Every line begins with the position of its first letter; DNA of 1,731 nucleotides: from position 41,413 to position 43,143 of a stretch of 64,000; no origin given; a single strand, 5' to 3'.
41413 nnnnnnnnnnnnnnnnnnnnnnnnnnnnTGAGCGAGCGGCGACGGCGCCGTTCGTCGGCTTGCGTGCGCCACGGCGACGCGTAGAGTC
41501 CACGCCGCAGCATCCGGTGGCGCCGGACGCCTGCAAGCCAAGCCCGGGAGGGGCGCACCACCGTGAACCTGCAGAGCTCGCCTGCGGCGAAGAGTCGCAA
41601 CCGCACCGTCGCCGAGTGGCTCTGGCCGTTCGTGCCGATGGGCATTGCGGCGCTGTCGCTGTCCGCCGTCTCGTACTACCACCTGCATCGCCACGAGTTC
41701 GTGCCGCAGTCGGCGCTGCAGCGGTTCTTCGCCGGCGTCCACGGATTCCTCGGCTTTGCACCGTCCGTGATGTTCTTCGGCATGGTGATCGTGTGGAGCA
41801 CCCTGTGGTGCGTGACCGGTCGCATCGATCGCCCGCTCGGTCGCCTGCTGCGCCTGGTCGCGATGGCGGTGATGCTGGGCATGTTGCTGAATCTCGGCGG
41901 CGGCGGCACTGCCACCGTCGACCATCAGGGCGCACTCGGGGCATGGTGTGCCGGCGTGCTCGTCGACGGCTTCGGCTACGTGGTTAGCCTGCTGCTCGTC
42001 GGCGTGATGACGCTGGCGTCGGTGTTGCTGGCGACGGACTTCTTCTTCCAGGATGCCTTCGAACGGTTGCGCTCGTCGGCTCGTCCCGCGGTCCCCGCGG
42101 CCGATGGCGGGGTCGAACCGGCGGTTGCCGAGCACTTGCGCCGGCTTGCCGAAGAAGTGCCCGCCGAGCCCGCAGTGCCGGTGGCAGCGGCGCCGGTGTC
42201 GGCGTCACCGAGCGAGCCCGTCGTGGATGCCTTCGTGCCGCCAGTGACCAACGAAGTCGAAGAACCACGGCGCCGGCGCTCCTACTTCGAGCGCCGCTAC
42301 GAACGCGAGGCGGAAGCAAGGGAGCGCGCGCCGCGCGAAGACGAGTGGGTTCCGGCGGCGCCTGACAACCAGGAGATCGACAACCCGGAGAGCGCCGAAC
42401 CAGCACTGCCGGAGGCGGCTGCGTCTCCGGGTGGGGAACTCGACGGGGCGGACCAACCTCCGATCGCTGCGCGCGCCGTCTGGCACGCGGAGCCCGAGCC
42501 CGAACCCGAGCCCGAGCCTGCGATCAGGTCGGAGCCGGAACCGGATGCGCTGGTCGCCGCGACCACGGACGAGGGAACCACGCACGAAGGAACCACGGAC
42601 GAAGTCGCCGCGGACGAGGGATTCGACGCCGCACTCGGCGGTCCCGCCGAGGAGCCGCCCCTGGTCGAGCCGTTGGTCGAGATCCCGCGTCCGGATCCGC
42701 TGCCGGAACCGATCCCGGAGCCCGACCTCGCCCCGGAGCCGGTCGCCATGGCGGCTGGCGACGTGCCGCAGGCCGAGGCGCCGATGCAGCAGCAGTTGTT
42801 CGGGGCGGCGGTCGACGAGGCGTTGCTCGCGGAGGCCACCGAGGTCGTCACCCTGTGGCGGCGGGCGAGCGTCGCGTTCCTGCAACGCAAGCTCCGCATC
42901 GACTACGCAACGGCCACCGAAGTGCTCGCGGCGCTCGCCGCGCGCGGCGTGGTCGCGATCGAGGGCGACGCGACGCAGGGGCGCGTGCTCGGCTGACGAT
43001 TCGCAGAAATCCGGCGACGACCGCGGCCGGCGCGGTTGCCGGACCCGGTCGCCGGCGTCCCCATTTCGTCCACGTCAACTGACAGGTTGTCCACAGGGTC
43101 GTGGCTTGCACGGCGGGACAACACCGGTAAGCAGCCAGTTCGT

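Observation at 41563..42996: Motor-less FtsK paralogue encoded immediately downstream of full-length ftsK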

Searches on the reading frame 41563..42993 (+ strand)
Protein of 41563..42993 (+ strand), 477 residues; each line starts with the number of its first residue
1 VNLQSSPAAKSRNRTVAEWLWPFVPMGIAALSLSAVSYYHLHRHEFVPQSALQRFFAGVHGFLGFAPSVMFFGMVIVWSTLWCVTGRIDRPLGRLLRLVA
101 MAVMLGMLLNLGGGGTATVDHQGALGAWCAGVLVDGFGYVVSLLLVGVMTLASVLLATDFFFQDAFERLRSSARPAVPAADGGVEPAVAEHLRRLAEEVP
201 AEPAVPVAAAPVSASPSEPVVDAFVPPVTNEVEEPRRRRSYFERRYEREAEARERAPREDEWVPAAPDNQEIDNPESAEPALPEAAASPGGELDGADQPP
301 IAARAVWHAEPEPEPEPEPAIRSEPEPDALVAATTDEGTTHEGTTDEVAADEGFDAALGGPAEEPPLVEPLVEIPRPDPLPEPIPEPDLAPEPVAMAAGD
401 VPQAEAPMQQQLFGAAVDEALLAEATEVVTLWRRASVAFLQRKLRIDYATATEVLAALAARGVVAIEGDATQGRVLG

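Call 3: search_protein_families(library=pfam, proteins=[window:41563-42993:+], max_evalue=1)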
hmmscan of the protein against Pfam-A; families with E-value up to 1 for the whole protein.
window:41563-42993:+ (477 aa): 4 families
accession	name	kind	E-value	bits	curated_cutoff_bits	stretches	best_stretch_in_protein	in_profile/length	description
PF09397.16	FtsK_gamma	-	1e-08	35.2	30.6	1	419-466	4-51/63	Ftsk gamma domain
PF13491.11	FtsK_4TM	-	0.018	15.2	23.1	1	59-169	61-170/171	4TM region of DNA translocase FtsK/SpoIIIE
PF12802.13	MarR_2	-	0.068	13.8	27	1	435-474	21-60/61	MarR family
PF01047.28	MarR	-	0.096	13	24.6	1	434-464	17-47/59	MarR family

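Call 4: search_protein_families(library=ncbifam, proteins=[window:41563-42993:+], max_evalue=1)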
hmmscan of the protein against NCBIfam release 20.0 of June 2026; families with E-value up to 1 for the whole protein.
window:41563-42993:+ (477 aa): 1 family
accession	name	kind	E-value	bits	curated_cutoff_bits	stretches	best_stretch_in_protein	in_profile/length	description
NF007615.0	PRK10263.1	equivalog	0.00021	19.1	1566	1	414-476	1287-1349/1355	DNA translocase FtsK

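Call 5: find_homologous_proteins(query=window:41563-42993:+, max_evalue=0.001)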
Query window:41563-42993:+ (477 aa): 71 proteins with E <= 0.001 among 8000 candidates.
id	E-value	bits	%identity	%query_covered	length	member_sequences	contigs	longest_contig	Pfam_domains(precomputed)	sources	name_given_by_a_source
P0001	0.0e+0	1042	100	100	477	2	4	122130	PF09397.17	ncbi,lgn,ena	-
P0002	4.1e-168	578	80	75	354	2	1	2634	PF09397.17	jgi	jgi:hypothetical protein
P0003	3.3e-130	453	52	100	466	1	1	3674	PF09397.17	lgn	-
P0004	1.4e-129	451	52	100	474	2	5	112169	PF09397.17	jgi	jgi:DNA segregation ATPase FtsK/SpoIIIE-like protein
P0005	1.4e-128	448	55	100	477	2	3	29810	PF09397.17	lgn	-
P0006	3.8e-114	400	49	100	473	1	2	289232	PF09397.17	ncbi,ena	-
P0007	3.5e-108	381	51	62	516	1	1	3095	PF09397.17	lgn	-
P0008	5.0e-106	374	54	58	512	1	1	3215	PF09397.17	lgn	-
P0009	3.2e-105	371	46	100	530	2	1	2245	PF09397.17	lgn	-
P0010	8.8e-102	360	50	68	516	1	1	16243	PF09397.17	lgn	-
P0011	4.1e-101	357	48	63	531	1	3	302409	PF09397.17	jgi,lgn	jgi:hypothetical protein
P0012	9.5e-100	353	50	59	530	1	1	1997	PF09397.17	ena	-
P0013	1.9e-96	342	56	23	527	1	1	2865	PF09397.17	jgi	jgi:hypothetical protein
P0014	2.8e-94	335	53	53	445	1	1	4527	PF09397.17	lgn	-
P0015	1.0e-93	333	50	59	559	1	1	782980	PF09397.17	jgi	jgi:hypothetical protein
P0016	1.0e-93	333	52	23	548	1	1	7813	PF09397.17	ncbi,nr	ncbi:MAG: hypothetical protein JNK15_19820 [Planctomycetes bacterium]|nr:hypothetical protein [Planc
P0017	6.2e-93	330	49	67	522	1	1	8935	PF09397.17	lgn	-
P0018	1.9e-92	329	44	97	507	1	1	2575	PF09397.17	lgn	-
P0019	8.5e-92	327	44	100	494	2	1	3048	PF09397.17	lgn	-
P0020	2.3e-90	322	44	97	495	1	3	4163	PF09397.17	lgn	-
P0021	3.7e-89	318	40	76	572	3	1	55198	PF09397.17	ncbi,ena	-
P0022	1.1e-87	313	42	100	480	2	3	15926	PF09397.17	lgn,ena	-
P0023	8.9e-87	310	39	97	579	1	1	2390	PF09397.17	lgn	-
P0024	2.6e-86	309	48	58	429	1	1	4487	PF09397.17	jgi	jgi:hypothetical protein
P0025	1.7e-85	306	56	41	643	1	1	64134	PF09397.17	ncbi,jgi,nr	ncbi:MAG: hypothetical protein MUC36_16740 [Planctomycetes bacterium]|jgi:hypothetical protein|nr:hy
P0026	1.3e-83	300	48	58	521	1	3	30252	PF09397.17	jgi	jgi:hypothetical protein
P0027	3.8e-83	298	55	43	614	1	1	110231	PF09397.17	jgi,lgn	jgi:ribosomal protein S25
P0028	7.1e-83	297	51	50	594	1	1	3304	PF09397.17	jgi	jgi:hypothetical protein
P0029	1.1e-82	297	52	43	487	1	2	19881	PF09397.17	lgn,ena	-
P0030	2.4e-82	295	55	43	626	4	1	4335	PF09397.17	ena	-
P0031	8.1e-82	294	41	97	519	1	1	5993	PF09397.17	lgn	-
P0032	5.0e-81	291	43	97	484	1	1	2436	PF09397.17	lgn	-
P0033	2.8e-79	285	45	57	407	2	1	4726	PF09397.17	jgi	jgi:hypothetical protein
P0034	5.8e-78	281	50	45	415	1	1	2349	PF09397.17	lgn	-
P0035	8.6e-78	280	42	97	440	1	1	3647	PF09397.17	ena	-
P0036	1.1e-77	280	41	98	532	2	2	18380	PF09397.17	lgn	-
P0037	1.3e-77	280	41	97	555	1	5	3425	PF09397.17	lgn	-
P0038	4.5e-77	278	57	40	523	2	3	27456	PF09397.17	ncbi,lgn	-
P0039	1.4e-75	273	42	97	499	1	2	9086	PF09397.17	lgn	-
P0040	1.4e-75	273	51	41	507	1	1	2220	PF09397.17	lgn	-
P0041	1.4e-74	270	42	97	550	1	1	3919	PF09397.17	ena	-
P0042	1.1e-67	247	41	100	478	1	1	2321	PF09397.17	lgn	-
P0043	1.4e-67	247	50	37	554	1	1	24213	PF09397.17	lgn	-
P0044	4.0e-67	245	52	42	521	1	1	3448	PF09397.17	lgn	-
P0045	4.6e-67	245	55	39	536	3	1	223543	PF09397.17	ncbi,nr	ncbi:MAG: hypothetical protein JNL08_09415 [Planctomycetes bacterium]|nr:hypothetical protein [Planc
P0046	8.8e-66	241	51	42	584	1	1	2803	PF09397.17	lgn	-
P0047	5.3e-65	238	54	40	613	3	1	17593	PF09397.17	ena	-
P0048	1.5e-64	237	46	26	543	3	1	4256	PF09397.17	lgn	-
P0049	6.7e-64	235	50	40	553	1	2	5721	PF09397.17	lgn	-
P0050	2.1e-63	233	50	40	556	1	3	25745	PF09397.17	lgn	-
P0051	3.8e-63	232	44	60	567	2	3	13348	PF09397.17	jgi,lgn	jgi:hypothetical protein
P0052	4.6e-63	232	40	58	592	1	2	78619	PF09397.17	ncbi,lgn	-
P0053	3.6e-61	226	43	49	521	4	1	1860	PF09397.17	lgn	-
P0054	1.4e-60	224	51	38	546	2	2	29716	PF09397.17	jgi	jgi:ribosomal protein S25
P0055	2.5e-60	223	44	60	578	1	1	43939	PF09397.17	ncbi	-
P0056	3.5e-60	222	50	40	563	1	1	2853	PF09397.17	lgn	-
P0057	6.0e-60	222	51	21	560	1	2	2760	PF09397.17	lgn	-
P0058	7.8e-60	221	49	40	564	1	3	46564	PF09397.17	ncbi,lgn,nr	ncbi:MAG: hypothetical protein JNL12_14675 [Planctomycetes bacterium]|nr:hypothetical protein [Planc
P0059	2.2e-59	220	44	42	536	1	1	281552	PF09397.17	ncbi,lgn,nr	ncbi:MAG: hypothetical protein NXI31_10060 [bacterium]|nr:hypothetical protein [bacterium]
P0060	5.0e-57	212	48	40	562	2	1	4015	PF09397.17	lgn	-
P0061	5.8e-57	212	51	39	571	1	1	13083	PF09397.17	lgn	-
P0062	1.8e-56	210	43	23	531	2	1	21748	PF09397.17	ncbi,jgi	jgi:hypothetical protein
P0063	2.1e-56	210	48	40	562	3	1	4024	PF09397.17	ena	-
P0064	1.1e-55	208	43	53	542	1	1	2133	PF09397.17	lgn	-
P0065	8.5e-53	198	47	40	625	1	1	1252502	PF09397.17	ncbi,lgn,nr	ncbi:MAG: hypothetical protein H6835_02160 [Planctomycetes bacterium]|nr:hypothetical protein [Planc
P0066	1.1e-49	188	48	40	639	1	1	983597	PF09397.17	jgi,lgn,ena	-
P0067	4.3e-45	173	43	58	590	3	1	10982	PF09397.17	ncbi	ncbi:MAG: Ftsk gamma domain [Planctomycetota bacterium]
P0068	2.7e-41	160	37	57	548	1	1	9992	PF09397.17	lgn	-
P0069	1.6e-37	148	39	37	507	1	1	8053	PF09397.17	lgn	-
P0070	6.0e-24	103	47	16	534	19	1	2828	PF09397.17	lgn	-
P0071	5.1e-15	73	41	29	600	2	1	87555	PF09397.17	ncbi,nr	ncbi:MAG: DNA translocase FtsK 4TM domain-containing protein [Planctomycetes bacterium]|nr:DNA trans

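Call 8: find_encoding_contigs(protein=P0001, flank=8000, max_places=3)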
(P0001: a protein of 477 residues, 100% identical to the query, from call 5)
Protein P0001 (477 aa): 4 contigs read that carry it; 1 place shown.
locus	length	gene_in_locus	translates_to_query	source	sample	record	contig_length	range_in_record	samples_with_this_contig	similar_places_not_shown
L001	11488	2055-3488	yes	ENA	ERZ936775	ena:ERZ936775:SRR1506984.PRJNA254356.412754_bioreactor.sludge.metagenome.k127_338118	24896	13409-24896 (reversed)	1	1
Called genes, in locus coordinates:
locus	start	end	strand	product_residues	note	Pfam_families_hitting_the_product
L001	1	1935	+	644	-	?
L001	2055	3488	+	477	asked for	PF09397:FtsK_gamma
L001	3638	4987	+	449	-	PF00772:DnaB, PF03796:DnaB_C, PF13481:AAA_25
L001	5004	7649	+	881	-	PF07244:POTRA, PF01103:Omp85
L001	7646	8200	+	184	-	PF00293:NUDIX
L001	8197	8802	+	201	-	PF18306:LDcluster4, PF03641:Lysine_decarbox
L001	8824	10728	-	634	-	-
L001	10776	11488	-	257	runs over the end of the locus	PF04187:Cofac_haem_bdg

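Call 9: find_encoding_contigs(protein=P0006, flank=8000, max_places=2)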
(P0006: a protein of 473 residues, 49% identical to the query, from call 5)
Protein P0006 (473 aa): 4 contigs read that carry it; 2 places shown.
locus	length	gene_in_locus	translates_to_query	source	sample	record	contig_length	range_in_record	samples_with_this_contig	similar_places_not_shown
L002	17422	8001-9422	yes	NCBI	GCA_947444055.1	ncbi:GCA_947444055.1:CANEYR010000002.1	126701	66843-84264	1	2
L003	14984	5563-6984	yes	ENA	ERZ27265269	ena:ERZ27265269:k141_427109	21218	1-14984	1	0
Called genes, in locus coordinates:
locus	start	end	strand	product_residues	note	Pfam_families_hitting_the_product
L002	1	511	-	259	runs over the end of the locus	PF00005:ABC_tran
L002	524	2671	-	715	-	PF25954:Beta-barrel_RND_2, PF25990:Beta-barrel_YknX (weak), PF25989:YknX_C (weak)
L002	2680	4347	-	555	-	PF02321:OEP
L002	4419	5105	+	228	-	PF04127:DFP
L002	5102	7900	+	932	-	PF13491:FtsK_4TM, PF17854:FtsK_alpha, PF13401:AAA_22 (faint), PF01580:FtsK_SpoIIIE, PF12846:AAA_10 (faint), PF20703:nSTAND1 (weak), PF09397:FtsK_gamma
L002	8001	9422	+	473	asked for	PF09397:FtsK_gamma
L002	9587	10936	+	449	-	PF00772:DnaB, PF13481:AAA_25, PF03796:DnaB_C, PF06745:ATPase (weak)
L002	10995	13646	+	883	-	PF07244:POTRA, PF01103:Omp85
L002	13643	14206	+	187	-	PF00293:NUDIX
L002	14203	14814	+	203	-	PF18306:LDcluster4, PF03641:Lysine_decarbox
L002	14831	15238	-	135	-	PF00571:CBS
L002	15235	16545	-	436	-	PF20250:FapA_N, PF03961:FapA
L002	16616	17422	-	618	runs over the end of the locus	-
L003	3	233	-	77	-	?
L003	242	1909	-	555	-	PF02321:OEP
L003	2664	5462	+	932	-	PF13491:FtsK_4TM, PF17854:FtsK_alpha, PF13401:AAA_22 (faint), PF01580:FtsK_SpoIIIE, PF12846:AAA_10 (faint), PF20703:nSTAND1 (weak), PF09397:FtsK_gamma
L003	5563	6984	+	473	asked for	PF09397:FtsK_gamma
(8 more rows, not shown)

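Call 10: find_encoding_contigs(protein=P0065, flank=8000, max_places=1)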
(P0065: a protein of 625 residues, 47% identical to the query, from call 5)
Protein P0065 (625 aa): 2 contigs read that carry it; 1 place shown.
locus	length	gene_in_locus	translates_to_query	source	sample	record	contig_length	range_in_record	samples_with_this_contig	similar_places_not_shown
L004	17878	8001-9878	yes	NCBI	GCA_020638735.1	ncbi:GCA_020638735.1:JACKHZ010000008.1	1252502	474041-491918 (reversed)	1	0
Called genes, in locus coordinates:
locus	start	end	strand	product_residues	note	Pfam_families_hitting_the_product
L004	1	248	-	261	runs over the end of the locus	PF00005:ABC_tran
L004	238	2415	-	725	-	PF25990:Beta-barrel_YknX (weak), PF26002:Beta-barrel_AprE (weak), PF25954:Beta-barrel_RND_2 (weak)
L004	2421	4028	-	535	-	PF02321:OEP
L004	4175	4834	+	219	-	PF04127:DFP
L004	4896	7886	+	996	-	-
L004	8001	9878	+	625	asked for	PF09397:FtsK_gamma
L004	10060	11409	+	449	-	PF00772:DnaB, PF03796:DnaB_C, PF13481:AAA_25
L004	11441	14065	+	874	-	PF07244:POTRA, PF01103:Omp85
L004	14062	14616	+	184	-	PF00293:NUDIX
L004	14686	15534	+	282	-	PF08668:HDOD, PF01966:HD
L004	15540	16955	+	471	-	PF00890:FAD_binding_2 (weak), PF01262:AlaDh_PNT_C (faint), PF01946:Thi4 (weak), PF07992:Pyr_redox_2, PF12831:FAD_oxidored, PF13738:Pyr_redox_3, PF00070:Pyr_redox, PF02852:Pyr_redox_dim, +3 more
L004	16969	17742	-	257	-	PF04187:Cofac_haem_bdg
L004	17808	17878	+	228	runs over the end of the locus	PF01965:DJ-1_PfpI (weak)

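Call 11: find_encoding_contigs(protein=P0071, flank=8000, max_places=1)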
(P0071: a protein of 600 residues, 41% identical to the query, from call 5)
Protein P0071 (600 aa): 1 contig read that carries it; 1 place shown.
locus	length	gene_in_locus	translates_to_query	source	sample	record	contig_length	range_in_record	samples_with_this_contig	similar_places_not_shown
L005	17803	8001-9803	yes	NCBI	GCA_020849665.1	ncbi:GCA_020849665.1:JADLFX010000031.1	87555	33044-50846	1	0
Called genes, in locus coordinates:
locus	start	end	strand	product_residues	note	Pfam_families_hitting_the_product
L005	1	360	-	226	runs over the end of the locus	PF00005:ABC_tran, PF02463:SMC_N (faint), PF13304:AAA_21 (faint)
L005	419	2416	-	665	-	PF25954:Beta-barrel_RND_2 (weak)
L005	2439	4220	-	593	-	PF02321:OEP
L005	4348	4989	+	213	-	PF04127:DFP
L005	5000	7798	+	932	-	PF13491:FtsK_4TM, PF17854:FtsK_alpha, PF01580:FtsK_SpoIIIE, PF12846:AAA_10 (faint), PF20703:nSTAND1 (weak), PF09397:FtsK_gamma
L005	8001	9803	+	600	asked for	PF09397:FtsK_gamma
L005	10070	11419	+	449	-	PF00772:DnaB, PF03796:DnaB_C, PF13481:AAA_25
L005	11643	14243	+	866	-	PF08479:POTRA_2 (faint), PF07244:POTRA, PF01103:Omp85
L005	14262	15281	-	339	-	-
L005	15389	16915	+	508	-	PF00221:Lyase_aromatic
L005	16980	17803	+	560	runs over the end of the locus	PF17391:Urocanase_N, PF01175:Urocanase, PF17392:Urocanase_C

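Call 12: find_encoding_contigs(protein=P0015, flank=8000, max_places=1)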
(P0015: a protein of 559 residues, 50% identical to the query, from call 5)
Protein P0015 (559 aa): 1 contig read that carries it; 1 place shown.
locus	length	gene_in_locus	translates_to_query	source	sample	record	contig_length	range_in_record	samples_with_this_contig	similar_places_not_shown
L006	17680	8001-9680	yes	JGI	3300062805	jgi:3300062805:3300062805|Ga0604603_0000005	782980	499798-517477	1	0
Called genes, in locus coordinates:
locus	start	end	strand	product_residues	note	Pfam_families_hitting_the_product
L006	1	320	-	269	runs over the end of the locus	PF00005:ABC_tran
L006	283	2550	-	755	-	PF25954:Beta-barrel_RND_2, PF25990:Beta-barrel_YknX (weak), PF25989:YknX_C (weak)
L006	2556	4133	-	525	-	PF02321:OEP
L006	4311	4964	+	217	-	PF04127:DFP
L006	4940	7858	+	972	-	PF13491:FtsK_4TM, PF17854:FtsK_alpha, PF01580:FtsK_SpoIIIE, PF12846:AAA_10 (faint), PF20703:nSTAND1 (weak), PF09397:FtsK_gamma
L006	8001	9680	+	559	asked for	PF09397:FtsK_gamma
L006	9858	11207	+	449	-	PF00772:DnaB, PF03796:DnaB_C, PF06745:ATPase (weak), PF13481:AAA_25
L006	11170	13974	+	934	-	PF07244:POTRA, PF01103:Omp85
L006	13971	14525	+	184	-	PF00293:NUDIX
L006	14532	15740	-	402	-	PF20250:FapA_N, PF03961:FapA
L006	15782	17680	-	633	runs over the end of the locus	-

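Call 13: find_encoding_contigs(protein=P0021, flank=8000, max_places=1)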
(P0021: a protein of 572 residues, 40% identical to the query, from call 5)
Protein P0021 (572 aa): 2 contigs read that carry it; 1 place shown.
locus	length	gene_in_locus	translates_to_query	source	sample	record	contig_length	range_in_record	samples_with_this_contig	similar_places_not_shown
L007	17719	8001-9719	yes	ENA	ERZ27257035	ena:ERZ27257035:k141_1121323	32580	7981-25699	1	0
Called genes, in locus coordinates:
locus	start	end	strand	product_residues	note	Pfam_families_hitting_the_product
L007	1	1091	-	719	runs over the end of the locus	PF25954:Beta-barrel_RND_2, PF25990:Beta-barrel_YknX (faint), PF25989:YknX_C (weak)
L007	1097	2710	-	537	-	PF02321:OEP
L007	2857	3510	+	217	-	PF04127:DFP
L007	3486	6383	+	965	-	PF13491:FtsK_4TM, PF17854:FtsK_alpha, PF13401:AAA_22 (faint), PF01580:FtsK_SpoIIIE, PF20703:nSTAND1 (weak), PF12846:AAA_10 (faint), PF09397:FtsK_gamma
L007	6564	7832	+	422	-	-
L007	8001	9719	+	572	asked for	PF09397:FtsK_gamma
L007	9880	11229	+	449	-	PF00772:DnaB, PF13481:AAA_25, PF03796:DnaB_C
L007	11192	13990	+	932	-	PF07244:POTRA (weak), PF01103:Omp85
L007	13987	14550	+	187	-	PF00293:NUDIX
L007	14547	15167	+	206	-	PF18306:LDcluster4, PF03641:Lysine_decarbox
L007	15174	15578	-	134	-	PF00571:CBS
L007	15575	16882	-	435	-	PF20250:FapA_N, PF03961:FapA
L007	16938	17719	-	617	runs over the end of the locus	-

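Call 15: search_protein_families(library=pfam, alignment_id=A1, max_evalue=0.1)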
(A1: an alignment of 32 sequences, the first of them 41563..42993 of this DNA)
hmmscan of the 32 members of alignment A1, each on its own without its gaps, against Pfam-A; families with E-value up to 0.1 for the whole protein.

A. member 1, window:41563-42993:+ (477 aa): 4 families
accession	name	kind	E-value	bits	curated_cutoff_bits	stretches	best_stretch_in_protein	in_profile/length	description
PF09397.16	FtsK_gamma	-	1e-08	35.2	30.6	1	419-466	4-51/63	Ftsk gamma domain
PF13491.11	FtsK_4TM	-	0.018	15.2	23.1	1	59-169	61-170/171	4TM region of DNA translocase FtsK/SpoIIIE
PF12802.13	MarR_2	-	0.068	13.8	27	0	435-474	21-60/61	MarR family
PF01047.28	MarR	-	0.096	13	24.6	0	434-464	17-47/59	MarR family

B. families by the number of members that match (of 32 scanned): 6 families
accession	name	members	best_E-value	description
PF09397.16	FtsK_gamma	32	2.9e-11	Ftsk gamma domain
PF13491.11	FtsK_4TM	14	0.00012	4TM region of DNA translocase FtsK/SpoIIIE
PF12802.13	MarR_2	8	0.0001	MarR family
PF03297.21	Ribosomal_S25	2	0.0054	S25 ribosomal protein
PF19227.5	Salyut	2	0.06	Salyut domain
PF01047.28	MarR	1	0.096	MarR family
